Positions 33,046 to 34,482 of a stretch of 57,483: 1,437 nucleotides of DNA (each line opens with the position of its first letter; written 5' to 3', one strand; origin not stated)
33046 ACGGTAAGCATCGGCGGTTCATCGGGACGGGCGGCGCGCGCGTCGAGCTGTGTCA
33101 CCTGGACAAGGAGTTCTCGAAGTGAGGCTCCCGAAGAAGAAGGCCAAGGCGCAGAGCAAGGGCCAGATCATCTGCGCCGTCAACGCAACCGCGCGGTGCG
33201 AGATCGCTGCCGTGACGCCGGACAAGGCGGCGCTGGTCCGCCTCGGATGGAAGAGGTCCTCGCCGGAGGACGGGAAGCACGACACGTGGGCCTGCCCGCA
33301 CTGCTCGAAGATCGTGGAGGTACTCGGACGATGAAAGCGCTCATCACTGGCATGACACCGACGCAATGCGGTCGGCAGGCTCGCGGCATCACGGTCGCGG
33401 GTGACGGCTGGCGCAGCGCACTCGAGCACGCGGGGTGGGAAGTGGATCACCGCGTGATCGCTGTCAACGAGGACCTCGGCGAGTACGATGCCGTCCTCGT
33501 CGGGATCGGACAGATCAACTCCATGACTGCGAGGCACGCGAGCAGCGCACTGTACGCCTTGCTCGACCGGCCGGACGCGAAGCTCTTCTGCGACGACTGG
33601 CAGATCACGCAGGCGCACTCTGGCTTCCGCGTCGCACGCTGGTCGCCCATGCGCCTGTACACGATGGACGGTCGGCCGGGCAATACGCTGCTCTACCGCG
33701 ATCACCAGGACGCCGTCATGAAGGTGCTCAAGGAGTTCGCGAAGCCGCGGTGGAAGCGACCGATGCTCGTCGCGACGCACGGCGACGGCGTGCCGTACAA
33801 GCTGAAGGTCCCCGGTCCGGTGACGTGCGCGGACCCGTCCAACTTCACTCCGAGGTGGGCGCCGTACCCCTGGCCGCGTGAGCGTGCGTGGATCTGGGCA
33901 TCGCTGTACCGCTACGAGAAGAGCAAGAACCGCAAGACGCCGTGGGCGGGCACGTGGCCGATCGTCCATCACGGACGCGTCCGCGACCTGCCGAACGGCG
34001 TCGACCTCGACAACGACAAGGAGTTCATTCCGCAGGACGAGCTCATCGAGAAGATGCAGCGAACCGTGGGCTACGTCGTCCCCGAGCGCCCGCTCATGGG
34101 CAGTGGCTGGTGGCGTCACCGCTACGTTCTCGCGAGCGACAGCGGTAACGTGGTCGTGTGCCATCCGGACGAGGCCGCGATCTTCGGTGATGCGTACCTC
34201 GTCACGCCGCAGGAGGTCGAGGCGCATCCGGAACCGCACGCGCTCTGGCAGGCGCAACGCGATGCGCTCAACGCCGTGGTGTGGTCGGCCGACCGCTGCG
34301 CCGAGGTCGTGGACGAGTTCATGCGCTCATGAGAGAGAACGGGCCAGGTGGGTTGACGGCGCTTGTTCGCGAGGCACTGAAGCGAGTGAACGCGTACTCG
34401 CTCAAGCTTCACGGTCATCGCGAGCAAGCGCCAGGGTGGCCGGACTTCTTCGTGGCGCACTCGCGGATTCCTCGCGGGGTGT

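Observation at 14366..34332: Predicted multi-locus DNA cytosine hypermodification system: C5-modified dCMP synthesis, a phage-made 6-deoxyhexose nucleotide sugar and a candidate transferase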

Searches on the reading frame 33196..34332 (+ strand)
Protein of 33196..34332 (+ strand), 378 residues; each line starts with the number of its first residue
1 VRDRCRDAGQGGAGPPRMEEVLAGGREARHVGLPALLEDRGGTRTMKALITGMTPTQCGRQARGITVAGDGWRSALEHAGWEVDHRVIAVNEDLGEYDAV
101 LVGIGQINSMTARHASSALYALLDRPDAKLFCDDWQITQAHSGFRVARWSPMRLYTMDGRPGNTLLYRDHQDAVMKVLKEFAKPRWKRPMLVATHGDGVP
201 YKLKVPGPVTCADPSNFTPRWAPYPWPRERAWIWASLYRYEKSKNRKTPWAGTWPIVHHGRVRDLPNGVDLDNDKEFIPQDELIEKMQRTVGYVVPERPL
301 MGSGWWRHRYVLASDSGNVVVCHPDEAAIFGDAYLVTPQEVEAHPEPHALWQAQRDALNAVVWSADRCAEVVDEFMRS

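Call 5: search_protein_families(library=pfam, proteins=[window:33196-34332:+], max_evalue=0.01)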
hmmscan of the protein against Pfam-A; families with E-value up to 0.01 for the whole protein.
window:33196-34332:+ (378 aa): 0 families

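Call 8: search_protein_families(library=phrogs, proteins=[window:33196-34332:+], max_evalue=0.01)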
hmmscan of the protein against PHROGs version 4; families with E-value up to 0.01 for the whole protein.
window:33196-34332:+ (378 aa): 1 family
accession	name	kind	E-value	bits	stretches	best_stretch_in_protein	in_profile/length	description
phrog_14998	-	unknown function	3.3e-13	50.4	2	65-139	27-101/358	-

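Call 10: search_solved_structures(query=window:33196-34332:+, max_evalue=10, show_alignments=2)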
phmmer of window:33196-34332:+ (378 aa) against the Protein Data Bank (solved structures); distinct sequences matched with E-value up to 10: 0.

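Call 14: search_dna_similar(query=window:33331-34332:+, collection=phages, mode=protein, max_rows=25, max_evalue=0.001)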
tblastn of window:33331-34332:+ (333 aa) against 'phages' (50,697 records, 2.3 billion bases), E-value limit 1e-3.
Records with a match: 39; places in all: 39; records where one place covers at least 80% of the query: 39.
Best place of each record, by identity: <60% 39.
By first word of the organism name: Aeromonas 17; Gordonia 13; Caudoviricetes 2; Providencia 2; Stenotrophomonas 2; Actinomycetia 1; Phage 1; Morganella 1.
By host as written in the record: Gordonia terrae 3612 10; Aeromonas salmonicida 6; - 4; Aeromonas hydrophila 4; Gordonia malaquae A448 2; Aeromonas hydrophila BIOTECH 10089 2; Aeromonas sp. 2; Aeromonas salmonicida subsp. salmonicida 2; and 6 more.
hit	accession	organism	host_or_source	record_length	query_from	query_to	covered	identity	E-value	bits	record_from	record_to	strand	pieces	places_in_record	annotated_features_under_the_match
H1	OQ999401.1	Actinomycetia phage DSL-LC01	Actinomycetia bacterium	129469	1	332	100%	26.1%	1e-14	81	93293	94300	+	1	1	glycosyltransferase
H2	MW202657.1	Caudoviricetes sp.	Manatee Spring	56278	1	297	89%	27.6%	8e-11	69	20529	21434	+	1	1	hypothetical protein (x2)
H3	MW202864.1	Caudoviricetes sp.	Manatee Spring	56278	1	297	89%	27.6%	8e-11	69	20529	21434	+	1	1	hypothetical protein (x2)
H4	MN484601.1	Gordonia phage Sixama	Gordonia terrae 3612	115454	1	317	95%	25.4%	6e-10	66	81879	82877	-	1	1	127: hypothetical protein | 128: hypothetical protein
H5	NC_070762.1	Gordonia phage Sixama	Gordonia terrae 3612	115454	1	317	95%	25.4%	6e-10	66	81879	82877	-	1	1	127: hypothetical protein | 128: hypothetical protein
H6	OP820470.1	Gordonia phage Mareelih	Gordonia terrae CAG3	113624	1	329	99%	23.8%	3e-8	61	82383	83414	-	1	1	128: glycosyltransferase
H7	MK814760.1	Gordonia phage Forza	Gordonia terrae 3612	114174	1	329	99%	23.8%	3e-8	61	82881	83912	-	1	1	130: hypothetical protein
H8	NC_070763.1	Gordonia phage Forza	Gordonia terrae 3612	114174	1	329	99%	23.8%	3e-8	61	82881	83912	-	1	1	130: hypothetical protein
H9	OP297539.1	Gordonia phage BlueNGold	Gordonia terrae 3612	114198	1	329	99%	23.8%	3e-8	61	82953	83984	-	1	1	129: glycosyltransferase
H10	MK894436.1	Gordonia phage Boopy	Gordonia terrae 3612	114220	1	329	99%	23.8%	3e-8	61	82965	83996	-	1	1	130: hypothetical protein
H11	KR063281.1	Gordonia phage GMA2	Gordonia malaquae A448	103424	2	312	93%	24.0%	7e-9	63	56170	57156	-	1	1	hypothetical protein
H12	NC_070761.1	Gordonia phage GMA2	Gordonia malaquae A448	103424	2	312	93%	24.0%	7e-9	63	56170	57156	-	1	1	hypothetical protein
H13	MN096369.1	Gordonia phage Phendrix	Gordonia terrae 3612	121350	1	305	92%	23.6%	1e-8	62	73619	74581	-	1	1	114: hypothetical protein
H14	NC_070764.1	Gordonia phage Phendrix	Gordonia terrae 3612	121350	1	305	92%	23.6%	1e-8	62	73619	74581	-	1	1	114: hypothetical protein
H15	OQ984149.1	Phage C48C1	-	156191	1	290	87%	24.8%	4e-14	79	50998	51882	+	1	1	hypothetical protein (x2)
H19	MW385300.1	Providencia phage PSTRCR_121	Providencia stuartii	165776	1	313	94%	22.5%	2e-14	80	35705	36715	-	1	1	hypothetical protein (x2)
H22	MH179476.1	Aeromonas phage 50AhydR13PP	Aeromonas hydrophila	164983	20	298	84%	24.8%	5e-9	64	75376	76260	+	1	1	hypothetical protein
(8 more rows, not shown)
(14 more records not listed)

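Call 17: get_annotated_region(hit=H6, flank=12000)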
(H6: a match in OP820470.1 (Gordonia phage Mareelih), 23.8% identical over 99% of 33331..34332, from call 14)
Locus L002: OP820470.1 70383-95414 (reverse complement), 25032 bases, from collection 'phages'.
description: Gordonia phage Mareelih, complete genome.
organism: Gordonia phage Mareelih (NCBI taxid 2998992)
taxonomy: Viruses; Duplodnaviria; Heunggongvirae; Uroviricota; Caudoviricetes; Forzavirus
host: Gordonia terrae CAG3; source: soil; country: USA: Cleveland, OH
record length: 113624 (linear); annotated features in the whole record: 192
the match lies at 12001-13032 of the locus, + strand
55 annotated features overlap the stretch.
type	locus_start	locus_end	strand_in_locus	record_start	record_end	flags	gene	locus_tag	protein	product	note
CDS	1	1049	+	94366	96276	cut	167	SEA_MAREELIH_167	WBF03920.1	DNA helicase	-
CDS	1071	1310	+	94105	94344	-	166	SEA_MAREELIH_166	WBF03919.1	hypothetical protein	-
CDS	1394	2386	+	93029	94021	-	165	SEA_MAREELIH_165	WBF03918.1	Cas4 family exonuclease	-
CDS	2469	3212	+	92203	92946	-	164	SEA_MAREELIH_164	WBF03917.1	RecA-like DNA recombinase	-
CDS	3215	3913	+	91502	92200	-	163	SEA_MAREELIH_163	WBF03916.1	hypothetical protein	-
CDS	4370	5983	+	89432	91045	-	162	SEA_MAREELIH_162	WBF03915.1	Ro-like RNA binding protein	-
tRNA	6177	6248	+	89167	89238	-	161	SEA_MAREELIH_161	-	tRNA-Asn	tRNA-asn(gtt)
tmRNA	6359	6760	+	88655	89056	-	160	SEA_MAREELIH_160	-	-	Tag peptide: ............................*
tRNA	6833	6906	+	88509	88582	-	159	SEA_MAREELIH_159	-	tRNA-Arg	tRNA-Arg(acg)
tRNA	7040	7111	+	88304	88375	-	158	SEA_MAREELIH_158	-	tRNA-Gln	tRNA-Gln(ctg)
tRNA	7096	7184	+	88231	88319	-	157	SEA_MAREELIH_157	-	tRNA-Leu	tRNA-Leu(gag)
tRNA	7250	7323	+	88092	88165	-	156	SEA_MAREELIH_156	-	tRNA-Ile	tRNA-Ile(tat)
tRNA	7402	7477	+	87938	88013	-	155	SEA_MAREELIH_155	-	tRNA-Met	tRNA-Met(cat)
tRNA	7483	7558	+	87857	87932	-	154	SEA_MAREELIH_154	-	tRNA-Ile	tRNA-Ile(gat)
tRNA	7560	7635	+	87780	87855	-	153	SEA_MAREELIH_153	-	tRNA-Pro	tRNA-Pro(tgg)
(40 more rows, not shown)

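Call 25: find_homologous_proteins(query=window:33331-34332:+, max_evalue=0.001)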
Query window:33331-34332:+ (333 aa): 2 proteins with E <= 0.001 among 2453 candidates.
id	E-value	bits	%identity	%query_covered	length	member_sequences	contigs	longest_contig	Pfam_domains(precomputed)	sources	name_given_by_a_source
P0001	3.4e-234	795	100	100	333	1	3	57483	-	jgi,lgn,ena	-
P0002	4.0e-120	419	59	98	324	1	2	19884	-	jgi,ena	-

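Call 28: find_encoding_contigs(protein=P0002, flank=10000, max_places=4)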
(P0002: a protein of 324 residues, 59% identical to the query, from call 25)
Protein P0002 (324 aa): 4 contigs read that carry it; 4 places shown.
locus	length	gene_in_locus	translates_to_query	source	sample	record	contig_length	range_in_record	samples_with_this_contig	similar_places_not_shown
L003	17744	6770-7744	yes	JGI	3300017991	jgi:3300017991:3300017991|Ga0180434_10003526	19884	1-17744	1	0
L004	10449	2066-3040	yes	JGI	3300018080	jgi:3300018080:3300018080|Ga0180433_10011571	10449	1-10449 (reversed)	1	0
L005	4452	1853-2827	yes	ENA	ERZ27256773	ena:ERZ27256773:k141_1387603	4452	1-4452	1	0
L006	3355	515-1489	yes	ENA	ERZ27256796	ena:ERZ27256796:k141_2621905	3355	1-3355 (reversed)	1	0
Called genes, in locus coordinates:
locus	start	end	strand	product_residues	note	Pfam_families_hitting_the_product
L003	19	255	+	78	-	-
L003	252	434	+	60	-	-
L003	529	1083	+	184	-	-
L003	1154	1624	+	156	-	-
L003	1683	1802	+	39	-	-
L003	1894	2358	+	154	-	-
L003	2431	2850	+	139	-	-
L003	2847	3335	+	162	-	PF10263:SprT-like (weak)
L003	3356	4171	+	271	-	-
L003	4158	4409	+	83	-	-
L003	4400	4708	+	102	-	-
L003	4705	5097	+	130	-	-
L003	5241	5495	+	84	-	-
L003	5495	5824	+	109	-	-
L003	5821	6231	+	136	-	-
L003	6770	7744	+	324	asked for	-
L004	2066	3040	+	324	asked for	-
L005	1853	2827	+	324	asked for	-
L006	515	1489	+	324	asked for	-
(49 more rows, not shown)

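Call 36: search_protein_representatives(alignment_id=A1)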
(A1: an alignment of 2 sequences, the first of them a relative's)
Query: 2 sequences, 336 profile positions. Proteins with E-value up to 0.001 (for the whole library): 531; up to 1e-10: 318; up to 1e-30: 33. The best 150 are listed.
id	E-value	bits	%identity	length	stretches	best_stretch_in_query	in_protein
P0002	2.1e-203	691.0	-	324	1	8-336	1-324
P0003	1.5e-85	303.6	-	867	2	3-334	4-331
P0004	1.0e-54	202.2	-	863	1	2-326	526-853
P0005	8.1e-54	199.3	-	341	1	1-331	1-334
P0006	3.9e-52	193.7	-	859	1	2-332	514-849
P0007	9.5e-52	192.5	-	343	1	2-326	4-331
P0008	1.6e-44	168.7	-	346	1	2-328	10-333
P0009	1.9e-42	161.9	-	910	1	4-313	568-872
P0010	4.3e-42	160.7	-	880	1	4-336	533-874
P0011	4.5e-41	157.4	-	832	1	2-331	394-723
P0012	7.7e-41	156.6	-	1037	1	4-332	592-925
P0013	1.2e-39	152.7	-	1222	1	3-335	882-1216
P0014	1.7e-39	152.2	-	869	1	4-333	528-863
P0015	7.5e-38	146.8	-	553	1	2-330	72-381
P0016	2.1e-37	145.3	-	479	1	3-289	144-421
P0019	1.8e-36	142.2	-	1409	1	3-330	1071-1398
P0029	9.0e-32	126.8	-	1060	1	2-290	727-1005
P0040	3.2e-29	118.4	-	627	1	1-334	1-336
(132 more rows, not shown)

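Call 38: search_protein_families(library=pfam, proteins=[P0003, P0004, P0009, P0011, P0012, P0013, P0019, P0029, P0015, P0040], max_evalue=0.001)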
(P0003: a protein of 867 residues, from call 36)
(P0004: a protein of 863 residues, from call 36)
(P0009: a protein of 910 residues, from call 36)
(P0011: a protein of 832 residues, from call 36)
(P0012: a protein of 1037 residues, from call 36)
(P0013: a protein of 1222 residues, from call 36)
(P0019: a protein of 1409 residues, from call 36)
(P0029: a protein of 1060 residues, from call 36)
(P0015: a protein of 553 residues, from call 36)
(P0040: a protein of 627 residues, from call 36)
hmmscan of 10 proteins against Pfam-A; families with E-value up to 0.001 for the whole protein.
P0003 (867 aa): 0 families

P0004 (863 aa): 1 family
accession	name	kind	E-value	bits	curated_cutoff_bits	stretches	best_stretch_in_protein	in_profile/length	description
PF00145.23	DNA_methylase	-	2e-20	73.9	22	1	17-327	10-322/324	C-5 cytosine-specific DNA methylase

P0009 (910 aa): 1 family
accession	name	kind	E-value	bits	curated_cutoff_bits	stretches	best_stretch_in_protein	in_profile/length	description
PF00145.23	DNA_methylase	-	1.4e-21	77.8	22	1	18-332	9-321/324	C-5 cytosine-specific DNA methylase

P0011 (832 aa): 1 family
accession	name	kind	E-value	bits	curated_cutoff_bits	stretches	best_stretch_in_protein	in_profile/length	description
PF00145.23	DNA_methylase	-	5.3e-13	49.5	22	1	69-321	62-322/324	C-5 cytosine-specific DNA methylase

P0012 (1037 aa): 2 families
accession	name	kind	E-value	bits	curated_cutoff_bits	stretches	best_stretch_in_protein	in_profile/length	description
PF03167.25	UDG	-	6.3e-24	85.1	24.3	1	404-543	8-127/141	Uracil DNA glycosylase superfamily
PF00145.23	DNA_methylase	-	3.8e-21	76.3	22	1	18-326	10-321/324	C-5 cytosine-specific DNA methylase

P0013 (1222 aa): 3 families
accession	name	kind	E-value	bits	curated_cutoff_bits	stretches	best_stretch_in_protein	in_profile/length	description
PF03161.18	LAGLIDADG_2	-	9.9e-20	71.6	25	1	185-349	1-167/168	LAGLIDADG DNA endonuclease family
PF00145.23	DNA_methylase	-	7.3e-15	55.6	22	1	439-662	79-316/324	C-5 cytosine-specific DNA methylase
PF14890.11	Intein_splicing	-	1.7e-09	38.1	35.8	1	85-424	5-155/155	Intein splicing domain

P0019 (1409 aa): 4 families
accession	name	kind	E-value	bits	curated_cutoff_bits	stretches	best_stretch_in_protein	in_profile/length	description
PF03167.25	UDG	-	9.6e-24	84.5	24.3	1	762-903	5-125/141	Uracil DNA glycosylase superfamily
PF00145.23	DNA_methylase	-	1.3e-17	64.7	22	1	441-689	71-322/324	C-5 cytosine-specific DNA methylase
PF03161.18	LAGLIDADG_2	-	6e-11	43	25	1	191-366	3-167/168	LAGLIDADG DNA endonuclease family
PF14890.11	Intein_splicing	-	8.8e-08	32.5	35.8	1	124-440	38-155/155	Intein splicing domain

P0029 (1060 aa): 1 family
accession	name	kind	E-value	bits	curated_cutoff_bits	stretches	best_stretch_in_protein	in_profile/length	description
PF00145.23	DNA_methylase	-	5.4e-20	72.5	22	1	10-319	10-323/324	C-5 cytosine-specific DNA methylase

P0015 (553 aa): 0 families

P0040 (627 aa): 4 families
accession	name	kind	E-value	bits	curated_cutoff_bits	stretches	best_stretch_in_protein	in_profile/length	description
PF13489.12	Methyltransf_23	-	4.6e-15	56.2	27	1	425-562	23-163/164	Methyltransferase domain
PF08241.18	Methyltransf_11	-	4.5e-07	30.9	21.2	1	429-527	1-95/95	Methyltransferase domain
PF08242.18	Methyltransf_12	-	4.5e-06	27.8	30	1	429-525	1-98/98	Methyltransferase domain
PF13649.12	Methyltransf_25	-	0.00016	22.7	27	1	428-523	1-97/97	Methyltransferase domain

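Call 42: search_protein_families(library=ncbifam, proteins=[window:33331-34332:+], max_evalue=0.01)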
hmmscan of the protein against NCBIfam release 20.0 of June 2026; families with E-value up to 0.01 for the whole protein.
window:33331-34332:+ (333 aa): 0 families

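Call 50: predict_structure(alignment_id=A2)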
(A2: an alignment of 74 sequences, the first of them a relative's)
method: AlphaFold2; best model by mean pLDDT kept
length: 333 residues; sequences in the alignment: 74
mean_pLDDT: 94.5   pTM: 0.92
mean pLDDT of the five models: 94.5, 94.2, 93.5, 93.2, 92.8
residues with pLDDT >= 90: 292; 70-90: 33; 50-70: 8; < 50: 0
segments of 3 or more residues with pLDDT < 50: none
pLDDT, mean of each block of 10 residues (from residue 1): 98 91 97 99 98 98 95 98 95 95 94 92 97 97 98 95 98 93 96 68 85 92 89 95 97 89 97 96 96 97 97 98 99 98
secondary structure, 60 per line:
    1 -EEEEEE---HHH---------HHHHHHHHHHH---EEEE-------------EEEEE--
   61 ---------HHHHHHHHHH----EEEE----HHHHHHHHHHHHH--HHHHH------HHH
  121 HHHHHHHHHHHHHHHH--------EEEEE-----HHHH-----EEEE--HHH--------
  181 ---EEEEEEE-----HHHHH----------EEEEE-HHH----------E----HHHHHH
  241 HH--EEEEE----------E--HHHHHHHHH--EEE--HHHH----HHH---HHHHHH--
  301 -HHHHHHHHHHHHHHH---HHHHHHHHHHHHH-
elements in order: E2-7 H23-33 E37-40 E54-58 H70-79 E84-87 H92-104 H107-111 H118-136 E145-149 H155-158 E164-167 E184-190 H196-200 E211-215 H235-242 E245-249 H263-271 E274-276 H279-282 H293-298 H302-316 H320-332

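Call 52: fold_search(model_id=the predicted structure, library=pdb)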
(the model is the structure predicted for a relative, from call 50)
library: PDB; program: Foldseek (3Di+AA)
matches with E <= 10: 628; with E <= 0.001: 41
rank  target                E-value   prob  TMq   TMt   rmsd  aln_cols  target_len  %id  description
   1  1qkj                  1.7e-10  1.00  0.61  0.58   6.1       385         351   15  T4 Phage B-Glucosyltransferase, Substrate Binding and Proposed Catalytic Mechanism (released 1999-07-28)
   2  1nzd                  7.4e-10  1.00  0.63  0.61   5.9       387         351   14  T4 phage BGT-D100A mutant in complex with UDP-glucose: Form I (released 2003-09-09)
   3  1j39                  9.5e-10  1.00  0.61  0.60   5.6       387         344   15  Crystal Structure of T4 phage BGT in complex with its UDP-glucose substrate (released 2003-08-19)
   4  1c3j                  7.0e-09  1.00  0.62  0.62   5.0       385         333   14  T4 PHAGE BETA-GLUCOSYLTRANSFERASE: SUBSTRATE BINDING AND PROPOSED CATALYTIC MECHANISM (released 1999-08-09)
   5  1bgu                  1.6e-08  1.00  0.59  0.60   6.0       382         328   13  CRYSTAL STRUCTURE OF THE DNA MODIFYING ENZYME BETA-GLUCOSYLTRANSFERASE IN THE PRESENCE AND ABSENCE OF THE SUBSTRATE URID (released 1994-10-15)
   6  1bgt                  1.5e-07  1.00  0.58  0.59   6.2       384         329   13  CRYSTAL STRUCTURE OF THE DNA MODIFYING ENZYME BETA-GLUCOSYLTRANSFERASE IN THE PRESENCE AND ABSENCE OF THE SUBSTRATE URID (released 1994-09-30)
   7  3wad_B                1.2e-05  1.00  0.43  0.37  12.1       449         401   13  Crystal structure of glycosyltransferase VinC involved in the biosynthesis of vicenistatin (released 2014-06-04)
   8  8rz3_B                1.2e-05  1.00  0.44  0.46  10.6       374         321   13  Structures of Se- glycosyltransferase SenB from Variovorax paradoxus (released 2024-09-11)
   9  4m60                  1.3e-05  1.00  0.35  0.32  10.7       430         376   11  Crystal structure of macrolide glycosyltransferases OleD (released 2013-09-04)
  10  8jjt_B                2.6e-05  1.00  0.43  0.45  10.9       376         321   12  Structure of SenB in complex with UDP-GlcNAc at 1.88 Angstroms resolution (released 2024-02-07)
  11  1y6f_B                2.9e-05  1.00  0.37  0.32  12.6       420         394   11  alpha-glucosyltransferase in complex with UDP-glucose and DNA containing an abasic site (released 2005-08-30)
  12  3rhz_A                4.4e-05  1.00  0.49  0.50   7.7       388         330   11  Structure and functional analysis of a new subfamily of glycosyltransferases required for glycosylation of serine-rich (released 2011-06-01)
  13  3qkw_A                4.4e-05  1.00  0.38  0.39  12.0       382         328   12  Structure of Streptococcus parasangunini Gtf3 glycosyltransferase (released 2011-06-08)
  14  1ya6_B                4.4e-05  0.99  0.33  0.30  12.5       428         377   10  alpha-glucosyltransferase in complex with UDP and a 13-mer DNA containing a central A:G mismatch (released 2005-08-30)
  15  3wad_A                4.7e-05  1.00  0.38  0.33  12.0       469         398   13  Crystal structure of glycosyltransferase VinC involved in the biosynthesis of vicenistatin (released 2014-06-04)
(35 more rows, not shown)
